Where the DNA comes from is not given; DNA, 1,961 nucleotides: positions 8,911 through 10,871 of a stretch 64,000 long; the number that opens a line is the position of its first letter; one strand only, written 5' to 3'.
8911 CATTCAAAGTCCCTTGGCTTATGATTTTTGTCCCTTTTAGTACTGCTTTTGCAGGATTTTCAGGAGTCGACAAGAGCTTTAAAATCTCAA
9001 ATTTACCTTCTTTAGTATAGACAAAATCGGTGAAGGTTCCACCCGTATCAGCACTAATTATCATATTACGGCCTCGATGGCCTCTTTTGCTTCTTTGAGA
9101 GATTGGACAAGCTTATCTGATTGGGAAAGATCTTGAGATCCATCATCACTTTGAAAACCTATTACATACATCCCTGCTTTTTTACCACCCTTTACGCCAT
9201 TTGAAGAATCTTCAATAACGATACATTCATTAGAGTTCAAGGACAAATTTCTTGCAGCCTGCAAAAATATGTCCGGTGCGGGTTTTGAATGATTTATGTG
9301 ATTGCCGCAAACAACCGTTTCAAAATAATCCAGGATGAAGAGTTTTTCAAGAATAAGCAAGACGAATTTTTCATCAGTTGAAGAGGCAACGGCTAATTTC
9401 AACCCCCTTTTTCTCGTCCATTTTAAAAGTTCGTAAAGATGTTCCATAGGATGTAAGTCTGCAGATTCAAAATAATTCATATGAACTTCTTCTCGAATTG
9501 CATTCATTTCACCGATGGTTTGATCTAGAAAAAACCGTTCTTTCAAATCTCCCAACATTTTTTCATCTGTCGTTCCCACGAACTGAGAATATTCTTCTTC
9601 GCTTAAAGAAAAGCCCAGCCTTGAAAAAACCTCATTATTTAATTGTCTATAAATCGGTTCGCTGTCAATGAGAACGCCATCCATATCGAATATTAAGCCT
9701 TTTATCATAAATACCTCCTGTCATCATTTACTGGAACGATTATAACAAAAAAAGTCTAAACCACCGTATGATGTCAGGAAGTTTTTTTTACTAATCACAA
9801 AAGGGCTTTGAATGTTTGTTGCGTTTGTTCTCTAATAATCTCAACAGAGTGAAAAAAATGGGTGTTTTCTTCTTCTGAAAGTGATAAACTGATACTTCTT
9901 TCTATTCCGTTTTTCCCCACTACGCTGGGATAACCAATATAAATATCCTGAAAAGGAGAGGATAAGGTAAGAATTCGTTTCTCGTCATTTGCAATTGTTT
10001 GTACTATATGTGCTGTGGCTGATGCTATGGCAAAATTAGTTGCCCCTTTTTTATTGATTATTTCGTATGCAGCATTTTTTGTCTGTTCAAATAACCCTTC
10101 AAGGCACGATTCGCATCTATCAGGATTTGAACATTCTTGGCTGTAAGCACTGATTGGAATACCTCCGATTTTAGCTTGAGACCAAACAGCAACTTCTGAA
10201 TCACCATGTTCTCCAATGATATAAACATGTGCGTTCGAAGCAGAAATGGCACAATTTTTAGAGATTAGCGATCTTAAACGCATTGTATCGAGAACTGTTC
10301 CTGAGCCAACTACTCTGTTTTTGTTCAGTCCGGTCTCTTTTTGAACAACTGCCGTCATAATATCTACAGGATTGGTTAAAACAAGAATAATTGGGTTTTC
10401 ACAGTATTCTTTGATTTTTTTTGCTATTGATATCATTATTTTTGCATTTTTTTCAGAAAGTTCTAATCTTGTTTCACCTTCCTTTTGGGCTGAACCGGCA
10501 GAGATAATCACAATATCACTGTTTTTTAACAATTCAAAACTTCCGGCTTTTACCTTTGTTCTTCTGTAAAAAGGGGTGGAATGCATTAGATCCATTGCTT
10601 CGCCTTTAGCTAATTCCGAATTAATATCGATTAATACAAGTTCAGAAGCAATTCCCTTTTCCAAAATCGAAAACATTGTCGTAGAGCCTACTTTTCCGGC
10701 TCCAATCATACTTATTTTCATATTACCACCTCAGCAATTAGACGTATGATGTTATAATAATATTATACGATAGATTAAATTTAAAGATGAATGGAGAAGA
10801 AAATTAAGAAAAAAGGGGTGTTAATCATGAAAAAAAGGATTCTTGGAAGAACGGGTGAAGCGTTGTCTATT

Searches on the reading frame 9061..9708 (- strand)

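Call 30: search_protein_families(library=pfam, proteins=[window:9061-9708:-], max_evalue=0.0001)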
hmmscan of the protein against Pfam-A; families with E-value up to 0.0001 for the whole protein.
window:9061-9708:- (215 aa): 3 families
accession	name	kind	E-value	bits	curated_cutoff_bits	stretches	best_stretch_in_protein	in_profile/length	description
PF13419.12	HAD_2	-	1.6e-39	136.3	23.8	1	5-184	1-177/178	Haloacid dehalogenase-like hydrolase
PF00702.32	Hydrolase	-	5.8e-29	102.3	26.4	1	2-179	1-191/191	haloacid dehalogenase-like hydrolase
PF13242.12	Hydrolase_like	-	1.5e-05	25.3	22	1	141-206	3-74/75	HAD-hyrolase-like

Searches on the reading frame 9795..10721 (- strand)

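Call 30: search_protein_families(library=pfam, proteins=[window:9795-10721:-], max_evalue=0.0001)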
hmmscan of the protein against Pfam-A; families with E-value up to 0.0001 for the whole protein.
window:9795-10721:- (308 aa): 4 families
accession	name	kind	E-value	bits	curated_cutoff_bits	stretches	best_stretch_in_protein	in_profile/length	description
PF00056.29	Ldh_1_N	-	5.4e-44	150.1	27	1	1-139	1-141/141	lactate/malate dehydrogenase, NAD binding domain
PF02866.23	Ldh_1_C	-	2.1e-34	119.4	22.6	1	142-305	1-172/174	lactate/malate dehydrogenase, alpha/beta C-terminal domain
PF03721.20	UDPG_MGDP_dh_N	-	6e-06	26.4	27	0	1-124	1-128/187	UDP-glucose/GDP-mannose dehydrogenase family, NAD binding domain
PF02056.22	Glyco_hydro_4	-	2.3e-05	24.5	23.2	0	93-134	121-162/183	Family 4 glycosyl hydrolase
